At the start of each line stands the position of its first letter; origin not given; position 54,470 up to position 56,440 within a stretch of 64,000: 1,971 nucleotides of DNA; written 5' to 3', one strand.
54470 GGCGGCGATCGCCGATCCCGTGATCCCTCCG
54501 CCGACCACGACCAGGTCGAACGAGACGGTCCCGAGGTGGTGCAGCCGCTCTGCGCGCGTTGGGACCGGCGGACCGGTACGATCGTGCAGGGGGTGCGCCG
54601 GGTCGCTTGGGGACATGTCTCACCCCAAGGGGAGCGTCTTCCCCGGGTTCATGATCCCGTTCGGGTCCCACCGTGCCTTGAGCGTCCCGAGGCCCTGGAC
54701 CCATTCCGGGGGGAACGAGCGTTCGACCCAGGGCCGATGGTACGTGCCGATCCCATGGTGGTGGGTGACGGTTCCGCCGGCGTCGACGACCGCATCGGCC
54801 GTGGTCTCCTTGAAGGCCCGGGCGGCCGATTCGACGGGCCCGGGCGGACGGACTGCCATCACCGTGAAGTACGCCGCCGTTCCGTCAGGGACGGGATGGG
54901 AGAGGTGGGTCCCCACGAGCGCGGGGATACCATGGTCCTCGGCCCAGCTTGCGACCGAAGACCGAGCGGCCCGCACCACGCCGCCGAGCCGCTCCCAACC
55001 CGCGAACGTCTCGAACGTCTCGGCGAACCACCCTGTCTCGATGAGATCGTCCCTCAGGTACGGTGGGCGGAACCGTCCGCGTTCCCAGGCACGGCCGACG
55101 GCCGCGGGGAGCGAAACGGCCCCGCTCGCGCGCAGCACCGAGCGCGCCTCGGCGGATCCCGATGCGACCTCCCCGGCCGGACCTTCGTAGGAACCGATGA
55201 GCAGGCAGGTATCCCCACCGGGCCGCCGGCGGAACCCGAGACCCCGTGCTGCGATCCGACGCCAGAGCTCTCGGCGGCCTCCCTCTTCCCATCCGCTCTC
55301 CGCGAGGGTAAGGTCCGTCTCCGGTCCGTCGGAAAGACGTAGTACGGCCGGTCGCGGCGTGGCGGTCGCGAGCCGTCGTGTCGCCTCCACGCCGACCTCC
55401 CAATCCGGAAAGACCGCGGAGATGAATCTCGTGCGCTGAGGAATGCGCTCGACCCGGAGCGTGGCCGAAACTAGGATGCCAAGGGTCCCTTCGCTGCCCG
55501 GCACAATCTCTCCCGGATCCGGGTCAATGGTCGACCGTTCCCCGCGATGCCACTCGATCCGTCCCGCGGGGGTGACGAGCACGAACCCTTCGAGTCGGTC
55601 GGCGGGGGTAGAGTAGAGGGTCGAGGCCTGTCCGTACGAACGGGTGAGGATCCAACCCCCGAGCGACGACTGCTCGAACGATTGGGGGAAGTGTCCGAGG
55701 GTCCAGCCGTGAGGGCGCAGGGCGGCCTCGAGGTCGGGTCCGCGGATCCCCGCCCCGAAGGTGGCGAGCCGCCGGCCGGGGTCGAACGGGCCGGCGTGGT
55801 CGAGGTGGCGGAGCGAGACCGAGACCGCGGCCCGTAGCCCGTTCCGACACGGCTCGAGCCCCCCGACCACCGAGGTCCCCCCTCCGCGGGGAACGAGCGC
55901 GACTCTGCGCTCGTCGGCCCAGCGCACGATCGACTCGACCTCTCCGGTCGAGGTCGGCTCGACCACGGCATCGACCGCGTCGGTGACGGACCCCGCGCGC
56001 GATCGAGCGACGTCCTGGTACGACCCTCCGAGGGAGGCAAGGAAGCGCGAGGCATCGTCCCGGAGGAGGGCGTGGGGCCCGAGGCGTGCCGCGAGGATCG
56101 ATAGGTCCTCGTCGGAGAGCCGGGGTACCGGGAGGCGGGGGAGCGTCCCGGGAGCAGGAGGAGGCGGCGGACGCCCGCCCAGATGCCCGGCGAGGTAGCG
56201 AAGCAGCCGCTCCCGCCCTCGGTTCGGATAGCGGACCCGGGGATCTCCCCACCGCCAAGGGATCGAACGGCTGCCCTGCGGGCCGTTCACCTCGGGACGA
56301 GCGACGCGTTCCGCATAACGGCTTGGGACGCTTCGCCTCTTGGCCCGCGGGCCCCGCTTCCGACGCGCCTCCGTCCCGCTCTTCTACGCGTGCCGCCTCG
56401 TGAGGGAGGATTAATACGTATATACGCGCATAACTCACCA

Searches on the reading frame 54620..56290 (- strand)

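Call 42: search_protein_families(library=pfam, proteins=[window:54620-56290:-], max_evalue=0.00001)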
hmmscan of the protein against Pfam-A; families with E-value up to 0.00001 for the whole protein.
window:54620-56290:- (556 aa): 2 families
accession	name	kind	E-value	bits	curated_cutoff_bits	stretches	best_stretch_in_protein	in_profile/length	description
PF02913.24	FAD-oxidase_C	-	4.6e-37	128.5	21.2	1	283-551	1-247/248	FAD linked oxidases, C-terminal domain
PF01565.28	FAD_binding_4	-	1.1e-30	106.6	26.4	1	107-246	2-136/139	FAD binding domain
